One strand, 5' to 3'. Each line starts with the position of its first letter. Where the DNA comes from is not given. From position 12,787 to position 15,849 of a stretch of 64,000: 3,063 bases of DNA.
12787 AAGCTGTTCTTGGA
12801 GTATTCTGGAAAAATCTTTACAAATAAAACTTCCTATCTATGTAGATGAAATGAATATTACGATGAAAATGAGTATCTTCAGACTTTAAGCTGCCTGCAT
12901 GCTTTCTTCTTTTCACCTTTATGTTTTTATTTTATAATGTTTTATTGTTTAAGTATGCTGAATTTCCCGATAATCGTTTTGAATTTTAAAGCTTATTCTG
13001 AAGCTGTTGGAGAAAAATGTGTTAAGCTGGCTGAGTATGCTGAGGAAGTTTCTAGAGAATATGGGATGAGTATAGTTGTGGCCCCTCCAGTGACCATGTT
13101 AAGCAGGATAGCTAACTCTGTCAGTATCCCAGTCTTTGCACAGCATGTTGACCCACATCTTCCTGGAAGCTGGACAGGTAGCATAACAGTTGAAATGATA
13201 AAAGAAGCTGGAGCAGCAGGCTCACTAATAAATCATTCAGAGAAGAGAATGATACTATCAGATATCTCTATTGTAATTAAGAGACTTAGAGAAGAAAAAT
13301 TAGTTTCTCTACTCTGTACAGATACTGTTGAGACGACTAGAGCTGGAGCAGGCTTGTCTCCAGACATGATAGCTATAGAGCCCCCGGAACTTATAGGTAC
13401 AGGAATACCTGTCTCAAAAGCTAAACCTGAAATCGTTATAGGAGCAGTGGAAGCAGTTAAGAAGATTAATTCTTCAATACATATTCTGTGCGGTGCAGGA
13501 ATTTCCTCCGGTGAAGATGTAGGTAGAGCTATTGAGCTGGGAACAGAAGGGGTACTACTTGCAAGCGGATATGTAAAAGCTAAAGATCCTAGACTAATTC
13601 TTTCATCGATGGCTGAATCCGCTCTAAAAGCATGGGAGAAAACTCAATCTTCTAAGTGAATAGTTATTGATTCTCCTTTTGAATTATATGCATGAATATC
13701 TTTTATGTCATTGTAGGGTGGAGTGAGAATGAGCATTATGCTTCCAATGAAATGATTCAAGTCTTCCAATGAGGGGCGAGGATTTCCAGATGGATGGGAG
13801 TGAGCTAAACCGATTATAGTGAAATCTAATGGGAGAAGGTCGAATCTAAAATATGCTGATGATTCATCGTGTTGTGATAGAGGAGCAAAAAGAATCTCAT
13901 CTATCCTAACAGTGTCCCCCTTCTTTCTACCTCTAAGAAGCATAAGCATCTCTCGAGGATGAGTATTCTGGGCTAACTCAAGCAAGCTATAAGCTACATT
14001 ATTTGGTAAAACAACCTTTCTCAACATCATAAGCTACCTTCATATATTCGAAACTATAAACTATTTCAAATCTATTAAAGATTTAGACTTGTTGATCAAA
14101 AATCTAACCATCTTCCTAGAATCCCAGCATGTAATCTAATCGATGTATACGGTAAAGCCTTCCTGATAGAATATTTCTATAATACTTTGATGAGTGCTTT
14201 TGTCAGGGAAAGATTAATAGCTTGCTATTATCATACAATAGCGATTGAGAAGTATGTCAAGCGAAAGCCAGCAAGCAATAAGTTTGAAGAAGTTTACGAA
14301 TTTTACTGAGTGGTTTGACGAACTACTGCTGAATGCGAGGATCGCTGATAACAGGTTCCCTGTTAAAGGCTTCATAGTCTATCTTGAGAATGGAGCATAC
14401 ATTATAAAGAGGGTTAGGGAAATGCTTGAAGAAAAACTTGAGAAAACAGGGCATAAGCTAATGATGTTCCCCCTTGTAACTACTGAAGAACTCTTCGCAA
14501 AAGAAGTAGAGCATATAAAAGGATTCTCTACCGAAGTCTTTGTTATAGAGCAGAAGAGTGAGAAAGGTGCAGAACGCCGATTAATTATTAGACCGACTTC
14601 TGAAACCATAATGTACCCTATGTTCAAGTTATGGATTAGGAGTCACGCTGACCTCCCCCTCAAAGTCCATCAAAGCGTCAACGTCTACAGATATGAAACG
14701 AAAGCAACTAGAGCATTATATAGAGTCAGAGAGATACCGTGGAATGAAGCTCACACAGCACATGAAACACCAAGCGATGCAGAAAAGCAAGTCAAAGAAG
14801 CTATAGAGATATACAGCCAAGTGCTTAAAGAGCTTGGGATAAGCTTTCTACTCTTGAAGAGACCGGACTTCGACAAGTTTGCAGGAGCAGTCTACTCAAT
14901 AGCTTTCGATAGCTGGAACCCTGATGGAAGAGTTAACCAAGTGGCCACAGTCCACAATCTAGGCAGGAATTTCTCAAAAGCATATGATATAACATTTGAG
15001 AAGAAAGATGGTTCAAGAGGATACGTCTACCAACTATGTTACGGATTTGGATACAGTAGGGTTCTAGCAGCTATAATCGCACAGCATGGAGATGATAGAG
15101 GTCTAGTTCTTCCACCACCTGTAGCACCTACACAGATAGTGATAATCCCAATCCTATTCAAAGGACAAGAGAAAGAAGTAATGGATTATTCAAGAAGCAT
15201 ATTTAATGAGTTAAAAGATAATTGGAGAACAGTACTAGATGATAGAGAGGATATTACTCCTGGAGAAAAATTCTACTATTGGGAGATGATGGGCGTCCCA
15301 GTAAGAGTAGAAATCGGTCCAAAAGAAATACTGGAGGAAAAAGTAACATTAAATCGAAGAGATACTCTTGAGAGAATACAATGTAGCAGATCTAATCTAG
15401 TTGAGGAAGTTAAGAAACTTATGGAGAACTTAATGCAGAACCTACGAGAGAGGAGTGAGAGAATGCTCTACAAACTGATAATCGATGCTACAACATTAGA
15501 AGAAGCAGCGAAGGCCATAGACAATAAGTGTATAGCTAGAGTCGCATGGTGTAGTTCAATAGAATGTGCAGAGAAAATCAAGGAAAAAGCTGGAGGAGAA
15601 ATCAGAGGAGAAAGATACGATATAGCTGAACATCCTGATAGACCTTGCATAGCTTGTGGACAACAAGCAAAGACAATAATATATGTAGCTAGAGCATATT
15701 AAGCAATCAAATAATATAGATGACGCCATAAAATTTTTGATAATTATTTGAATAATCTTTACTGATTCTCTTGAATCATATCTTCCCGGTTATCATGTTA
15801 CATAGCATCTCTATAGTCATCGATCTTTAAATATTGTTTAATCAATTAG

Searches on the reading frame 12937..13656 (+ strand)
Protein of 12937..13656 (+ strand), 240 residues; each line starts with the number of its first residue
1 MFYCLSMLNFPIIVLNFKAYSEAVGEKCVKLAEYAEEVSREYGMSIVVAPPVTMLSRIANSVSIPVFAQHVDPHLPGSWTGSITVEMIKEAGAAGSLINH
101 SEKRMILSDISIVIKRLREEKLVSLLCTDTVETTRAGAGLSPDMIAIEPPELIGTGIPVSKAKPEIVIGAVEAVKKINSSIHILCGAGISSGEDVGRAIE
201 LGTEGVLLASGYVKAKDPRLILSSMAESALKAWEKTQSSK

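Call 22: search_protein_families(library=pfam, proteins=[window:12937-13656:+], max_evalue=0.01)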
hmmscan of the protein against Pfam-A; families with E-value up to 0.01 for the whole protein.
window:12937-13656:+ (240 aa): 4 families
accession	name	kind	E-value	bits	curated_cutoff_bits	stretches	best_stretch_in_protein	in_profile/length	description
PF00121.24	TIM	-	3e-43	148.5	20.1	1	11-218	1-238/245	Triosephosphate isomerase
PF05690.20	ThiG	-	2.1e-05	24.4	23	1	179-227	174-222/247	Thiazole biosynthesis protein ThiG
PF01070.24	FMN_dh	-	0.0015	18.1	24.9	1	172-211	265-304/350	FMN-dependent dehydrogenase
PF00977.27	His_biosynth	-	0.0086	16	23.6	0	172-216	63-109/228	Histidine biosynthesis protein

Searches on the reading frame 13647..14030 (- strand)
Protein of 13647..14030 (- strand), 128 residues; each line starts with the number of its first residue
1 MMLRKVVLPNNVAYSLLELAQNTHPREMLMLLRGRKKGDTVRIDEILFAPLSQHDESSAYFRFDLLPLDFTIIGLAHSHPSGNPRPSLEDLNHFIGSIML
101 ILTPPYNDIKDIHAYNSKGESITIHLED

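Call 8: search_protein_families(library=ncbifam, proteins=[window:13647-14030:-], max_evalue=0.001)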
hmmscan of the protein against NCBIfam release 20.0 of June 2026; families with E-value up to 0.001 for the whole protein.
window:13647-14030:- (128 aa): 1 family
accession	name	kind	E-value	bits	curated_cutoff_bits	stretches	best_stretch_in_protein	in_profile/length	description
NF041370.1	desamp_Halo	equivalog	0.00014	21.8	130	0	71-121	76-125/133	desampylase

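Call 22: search_protein_families(library=pfam, proteins=[window:13647-14030:-], max_evalue=0.01)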
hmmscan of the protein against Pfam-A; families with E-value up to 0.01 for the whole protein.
window:13647-14030:- (128 aa): 2 families
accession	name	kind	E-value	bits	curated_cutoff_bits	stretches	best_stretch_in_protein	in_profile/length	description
PF14464.11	Prok-JAB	-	7.5e-11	42.4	25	1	13-105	5-103/114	Prokaryotic homologs of the JAB domain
PF04002.20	RadC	-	0.0022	18.3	22.1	1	73-92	67-86/121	RadC-like JAB domain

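Call 28: find_homologous_proteins(query=window:13647-14030:-, max_evalue=0.001)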
Query window:13647-14030:- (128 aa): 60 proteins with E <= 0.001 among 69 candidates.
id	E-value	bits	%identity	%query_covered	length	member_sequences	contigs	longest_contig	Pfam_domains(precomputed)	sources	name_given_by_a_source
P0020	2.5e-78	278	100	99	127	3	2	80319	PF14464.12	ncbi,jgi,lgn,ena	-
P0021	3.3e-60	219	77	99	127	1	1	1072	PF14464.12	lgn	-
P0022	7.7e-60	218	76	99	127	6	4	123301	PF14464.12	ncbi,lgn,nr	ncbi:MAG: Mov34/MPN/PAD-1 family protein [Thaumarchaeota archaeon]|nr:Mov34/MPN/PAD-1 family protein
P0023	2.4e-58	213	75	99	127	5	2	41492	PF14464.12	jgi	-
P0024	6.9e-58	212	74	99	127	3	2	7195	PF14464.12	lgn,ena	-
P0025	2.8e-57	210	73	99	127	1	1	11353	PF14464.12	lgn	-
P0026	4.5e-57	209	73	99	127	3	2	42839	PF14464.12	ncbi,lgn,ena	-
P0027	6.4e-57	209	74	99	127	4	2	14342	PF14464.12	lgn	-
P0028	4.3e-55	203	73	99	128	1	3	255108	PF14464.12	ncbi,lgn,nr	ncbi:MAG: Mov34/MPN/PAD-1 family protein [Aigarchaeota archaeon]|nr:Mov34/MPN/PAD-1 family protein [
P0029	4.1e-54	200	73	99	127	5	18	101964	PF14464.12,PF26422.1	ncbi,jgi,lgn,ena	ncbi:MAG: Mov34/MPN/PAD-1 family protein [Nitrososphaerota archaeon]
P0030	1.7e-49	185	67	99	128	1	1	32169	PF14464.12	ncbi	ncbi:MAG: Mov34/MPN/PAD-1 family protein [Candidatus Caldarchaeales archaeon]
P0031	1.5e-47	179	64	99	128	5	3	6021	PF14464.12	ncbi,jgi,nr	ncbi:MAG TPA: hypothetical protein ENF33_03235 [Nitrososphaeria archaeon]|nr:hypothetical protein [N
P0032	1.9e-47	178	78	79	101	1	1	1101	PF14464.12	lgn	-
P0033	1.2e-46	176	60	99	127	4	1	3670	PF14464.12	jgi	-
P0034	2.8e-46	174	63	98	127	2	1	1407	PF14464.12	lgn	-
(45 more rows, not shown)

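Call 30: find_encoding_contigs(protein=P0028, flank=10000, max_places=3)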
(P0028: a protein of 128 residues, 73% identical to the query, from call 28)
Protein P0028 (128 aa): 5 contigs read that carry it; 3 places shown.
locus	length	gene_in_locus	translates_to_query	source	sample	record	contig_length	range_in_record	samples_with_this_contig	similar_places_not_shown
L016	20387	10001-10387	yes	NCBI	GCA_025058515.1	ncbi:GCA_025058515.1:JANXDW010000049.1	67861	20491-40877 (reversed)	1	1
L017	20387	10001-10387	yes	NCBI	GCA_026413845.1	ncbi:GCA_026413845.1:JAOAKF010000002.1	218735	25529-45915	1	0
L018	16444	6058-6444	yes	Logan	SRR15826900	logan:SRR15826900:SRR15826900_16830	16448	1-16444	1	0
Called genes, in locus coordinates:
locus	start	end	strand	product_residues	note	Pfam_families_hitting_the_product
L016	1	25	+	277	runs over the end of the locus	PF00248:Aldo_ket_red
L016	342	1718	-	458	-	PF02878:PGM_PMM_I, PF02879:PGM_PMM_II, PF02880:PGM_PMM_III, PF00408:PGM_PMM_IV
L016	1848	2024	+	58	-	-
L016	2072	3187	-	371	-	PF01950:FBPase_3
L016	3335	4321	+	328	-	PF05569:Peptidase_M56, PF01435:Peptidase_M48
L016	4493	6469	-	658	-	PF02463:SMC_N, PF13175:AAA_15, PF13476:AAA_23, PF13304:AAA_21 (faint)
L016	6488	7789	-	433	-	PF00149:Metallophos, PF12850:Metallophos_2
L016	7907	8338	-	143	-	PF00708:Acylphosphatase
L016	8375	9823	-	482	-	PF00587:tRNA-synt_2b, PF03129:HGTP_anticodon, PF09180:ProRS-C_1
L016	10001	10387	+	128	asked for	PF14464:Prok-JAB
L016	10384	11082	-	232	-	PF00121:TIM, PF05690:ThiG, PF01070:FMN_dh (weak)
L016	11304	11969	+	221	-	PF01015:Ribosomal_S3Ae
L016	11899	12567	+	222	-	PF14091:DUF4269 (weak)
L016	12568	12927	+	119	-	PF09868:DUF2095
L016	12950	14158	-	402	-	PF01926:MMR_HSR1, PF02421:FeoB_N (weak), PF08438:YGR210-like_G4, PF02824:TGS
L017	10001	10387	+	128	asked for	PF14464:Prok-JAB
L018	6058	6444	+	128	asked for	PF14464:Prok-JAB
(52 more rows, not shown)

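Call 31: find_encoding_contigs(protein=P0030, flank=10000, max_places=3)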
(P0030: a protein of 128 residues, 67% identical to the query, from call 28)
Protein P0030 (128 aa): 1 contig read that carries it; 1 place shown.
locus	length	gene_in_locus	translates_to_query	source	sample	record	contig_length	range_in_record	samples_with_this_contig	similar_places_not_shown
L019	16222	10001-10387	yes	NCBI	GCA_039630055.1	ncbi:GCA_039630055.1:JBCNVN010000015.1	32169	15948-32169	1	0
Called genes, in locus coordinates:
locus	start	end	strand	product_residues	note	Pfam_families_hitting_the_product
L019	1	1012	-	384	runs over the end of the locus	PF00108:Thiolase_N, PF02801:Ketoacyl-synt_C (faint), PF22691:Thiolase_C_1, PF02803:Thiolase_C (weak)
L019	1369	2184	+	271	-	PF00248:Aldo_ket_red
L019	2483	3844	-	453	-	PF02878:PGM_PMM_I, PF02879:PGM_PMM_II, PF02880:PGM_PMM_III, PF00408:PGM_PMM_IV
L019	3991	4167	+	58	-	-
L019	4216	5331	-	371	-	PF01950:FBPase_3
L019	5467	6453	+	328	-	PF05569:Peptidase_M56 (weak), PF01435:Peptidase_M48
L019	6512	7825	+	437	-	PF00083:Sugar_tr, PF07690:MFS_1, PF12832:MFS_1_like, PF07690:MFS_1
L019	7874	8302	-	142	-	PF00708:Acylphosphatase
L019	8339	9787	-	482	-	PF00587:tRNA-synt_2b, PF03129:HGTP_anticodon, PF09180:ProRS-C_1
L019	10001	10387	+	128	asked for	PF14464:Prok-JAB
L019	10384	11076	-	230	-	PF00121:TIM, PF05690:ThiG (weak)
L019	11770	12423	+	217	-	PF01015:Ribosomal_S3Ae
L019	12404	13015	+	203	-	-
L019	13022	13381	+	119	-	PF09868:DUF2095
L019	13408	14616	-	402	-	PF01926:MMR_HSR1, PF02421:FeoB_N (weak), PF08438:YGR210-like_G4, PF02824:TGS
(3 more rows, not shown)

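Call 42: search_solved_structures(query=window:13647-14030:-, max_evalue=1, show_alignments=2)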
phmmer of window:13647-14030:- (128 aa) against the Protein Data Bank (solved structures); distinct sequences matched with E-value up to 1: 3.
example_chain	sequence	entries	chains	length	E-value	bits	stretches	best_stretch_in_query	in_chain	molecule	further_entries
1oi0_A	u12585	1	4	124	1.2e-15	60.9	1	12-125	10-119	HYPOTHETICAL PROTEIN AF2198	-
1r5x_A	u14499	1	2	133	1.4e-15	60.6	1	12-125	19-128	AfJAMM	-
2kks_A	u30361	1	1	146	0.0016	21.7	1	15-92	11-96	Uncharacterized protein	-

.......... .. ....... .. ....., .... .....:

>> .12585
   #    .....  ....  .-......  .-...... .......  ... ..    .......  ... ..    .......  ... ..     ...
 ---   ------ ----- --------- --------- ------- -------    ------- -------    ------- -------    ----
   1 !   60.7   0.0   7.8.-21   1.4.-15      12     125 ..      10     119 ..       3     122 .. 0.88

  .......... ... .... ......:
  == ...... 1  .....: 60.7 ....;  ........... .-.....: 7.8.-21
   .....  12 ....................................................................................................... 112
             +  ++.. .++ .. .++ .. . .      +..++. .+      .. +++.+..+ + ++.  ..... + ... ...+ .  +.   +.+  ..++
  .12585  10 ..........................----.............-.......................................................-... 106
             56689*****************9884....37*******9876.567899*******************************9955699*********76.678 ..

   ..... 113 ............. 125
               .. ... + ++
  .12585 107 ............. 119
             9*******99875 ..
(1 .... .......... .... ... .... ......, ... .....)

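Call 61: find_related_loci(query=A2, collection=genome_contigs, flank=10000)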
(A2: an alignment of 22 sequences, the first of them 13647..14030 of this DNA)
Query A2 (128 aa) in genome_contigs; peptide patterns used: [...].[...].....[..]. (x = any residue, [..] = any of these).
347 stretches matched a pattern; 342 encode a relative of the query (tblastn E <= 1e-3); the best 80 are kept; 80 distinct loci.
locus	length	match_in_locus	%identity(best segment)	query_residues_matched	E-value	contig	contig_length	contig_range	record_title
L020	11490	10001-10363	77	8-128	6e-62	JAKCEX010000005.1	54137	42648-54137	MAG: Candidatus Geocrenenecus arthurdayi isolate LGB-05.bin.6 NODE_146_length_54137_cov_92.106209, whole genome shotgun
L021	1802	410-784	74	4-128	3e-63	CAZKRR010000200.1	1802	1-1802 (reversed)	MAG TPA_asm: uncultured Nitrososphaeria archaeon isolate SRP104967_co1_24 genome assembly, contig: NODE_18954_length_180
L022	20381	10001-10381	73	2-128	6e-60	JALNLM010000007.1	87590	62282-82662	MAG: Candidatus Geocrenenecus huangii isolate ZZQ.bins.13.201803 NODE_180_length_87590_cov_23.631810, whole genome shotg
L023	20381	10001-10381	73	1-127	7e-59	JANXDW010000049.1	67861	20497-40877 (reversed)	MAG: Aigarchaeota archaeon isolate SKYB24 k141_262994, whole genome shotgun sequence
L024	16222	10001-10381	67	1-127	1e-53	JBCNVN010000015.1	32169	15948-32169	MAG: Candidatus Caldarchaeales archaeon isolate DT_Bin_20 contig15, whole genome shotgun sequence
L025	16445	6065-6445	65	1-127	1e-53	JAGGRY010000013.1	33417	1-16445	MAG: Thaumarchaeota archaeon isolate AUK008 PB_MANV_008_c_000000000025, whole genome shotgun sequence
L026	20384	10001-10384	60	1-128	1e-52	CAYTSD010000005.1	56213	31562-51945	MAG TPA_asm: uncultured Nitrososphaeria archaeon isolate binchicken_co80_166 genome assembly, contig: NODE_55_length_562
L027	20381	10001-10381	60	1-127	1e-50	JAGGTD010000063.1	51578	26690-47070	MAG: Thaumarchaeota archaeon isolate AUK039 PB_MANV_039_c_000000000020, whole genome shotgun sequence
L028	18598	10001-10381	61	1-127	1e-49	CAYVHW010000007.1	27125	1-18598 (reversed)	MAG TPA_asm: uncultured Nitrososphaeria archaeon isolate binchicken_co6_540 genome assembly, contig: NODE_1489_length_27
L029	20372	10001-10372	61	5-128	1e-48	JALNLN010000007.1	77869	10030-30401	MAG: Candidatus Geocrenenecus dongiae isolate ZZQ.bins.17.201803 NODE_218_length_77869_cov_20.036737, whole genome shotg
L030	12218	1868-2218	59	8-124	2e-45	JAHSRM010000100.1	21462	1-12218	MAG: Candidatus Benthortus lauensis isolate T2-175 k151_118819, whole genome shotgun sequence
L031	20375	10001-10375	48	3-127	8e-38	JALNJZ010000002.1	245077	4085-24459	MAG: Candidatus Terraquivivens tengchongensis isolate GMQP.bins.8.201907 NODE_10_length_245077_cov_1.959408, whole genom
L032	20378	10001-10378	44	3-128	6e-37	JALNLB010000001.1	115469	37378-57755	MAG: Candidatus Terraquivivens ruidianensis isolate JZ-2.bins.210.201808 NODE_279_length_115469_cov_1.776916, whole geno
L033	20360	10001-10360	48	3-122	5e-36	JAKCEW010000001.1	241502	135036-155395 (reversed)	MAG: Candidatus Terraquivivens yellowstonensis isolate LGB-05.bin.49 NODE_10_length_241502_cov_62.398659, whole genome s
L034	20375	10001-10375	46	3-127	3e-36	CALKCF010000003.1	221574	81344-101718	MAG: uncultured archaeon isolate S1_Bin_METABAT__43_1 genome assembly, contig: c_000003469110, whole genome shotgun sequ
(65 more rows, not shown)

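Call 80: search_solved_structures(query=A2, max_evalue=1)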
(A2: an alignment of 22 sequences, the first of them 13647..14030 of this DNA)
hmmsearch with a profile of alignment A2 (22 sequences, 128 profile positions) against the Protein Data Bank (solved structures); distinct sequences matched with E-value up to 1: 35.
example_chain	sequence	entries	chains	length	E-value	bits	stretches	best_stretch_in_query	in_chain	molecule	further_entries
1oi0_A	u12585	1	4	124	8.9e-25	89.9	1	6-127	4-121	HYPOTHETICAL PROTEIN AF2198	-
1r5x_A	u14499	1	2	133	1.3e-24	89.4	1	7-127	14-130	AfJAMM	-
2kks_A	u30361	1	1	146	1.4e-06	31.1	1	6-92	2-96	Uncharacterized protein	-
2kcq_A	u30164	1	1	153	0.0055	19.5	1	70-103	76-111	Mov34/MPN/PAD-1 family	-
4ocl_B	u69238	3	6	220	0.0096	18.7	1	4-84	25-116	26S proteasome regulatory subunit RPN11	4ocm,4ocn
5u4p_B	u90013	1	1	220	0.0097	18.7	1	4-84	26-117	26S proteasome regulatory subunit RPN11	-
5w83_B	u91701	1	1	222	0.0098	18.6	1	4-84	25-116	Ubiquitin carboxyl-terminal hydrolase RPN11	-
4owp_B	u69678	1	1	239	0.01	18.6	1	4-83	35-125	26S proteasome regulatory subunit RPN11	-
4o8x_B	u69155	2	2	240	0.012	18.4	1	4-83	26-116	26S proteasome regulatory subunit RPN11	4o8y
6fvt_V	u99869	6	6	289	0.017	17.8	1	4-83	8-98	Ubiquitin carboxyl-terminal hydrolase RPN11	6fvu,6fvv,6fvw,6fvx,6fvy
3jck_G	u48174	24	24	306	0.02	17.7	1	4-83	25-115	Ubiquitin carboxyl-terminal hydrolase RPN11 | 26S PROTEASOME REGULATORY SUBUNIT RPN11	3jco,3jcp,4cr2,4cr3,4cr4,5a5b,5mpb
6gvw_B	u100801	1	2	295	0.021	17.6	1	13-93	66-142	Lys-63-specific deubiquitinase BRCC36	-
8pvy_A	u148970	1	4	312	0.029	17.1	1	16-93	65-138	Lys-63-specific deubiquitinase BRCC36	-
6r8f_A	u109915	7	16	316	0.029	17.1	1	16-93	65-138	Lys-63-specific deubiquitinase BRCC36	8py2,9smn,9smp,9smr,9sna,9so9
7l97_A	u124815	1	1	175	0.03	17.1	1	4-97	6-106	AMSH-like protease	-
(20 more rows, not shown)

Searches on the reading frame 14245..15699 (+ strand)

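Call 22: search_protein_families(library=pfam, proteins=[window:14245-15699:+], max_evalue=0.01)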
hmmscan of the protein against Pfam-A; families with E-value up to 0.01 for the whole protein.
window:14245-15699:+ (485 aa): 3 families
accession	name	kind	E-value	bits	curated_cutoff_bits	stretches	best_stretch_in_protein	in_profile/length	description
PF00587.30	tRNA-synt_2b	-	3.4e-34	118.9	29.3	1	108-281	6-179/179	tRNA synthetase class II core domain (G, H, P, S and T)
PF03129.25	HGTP_anticodon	-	7.8e-21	74.5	21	1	297-391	1-93/94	Anticodon binding domain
PF09180.16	ProRS-C_1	-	8.5e-16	58.3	31.5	1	418-485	1-71/71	Prolyl-tRNA synthetase, C-terminal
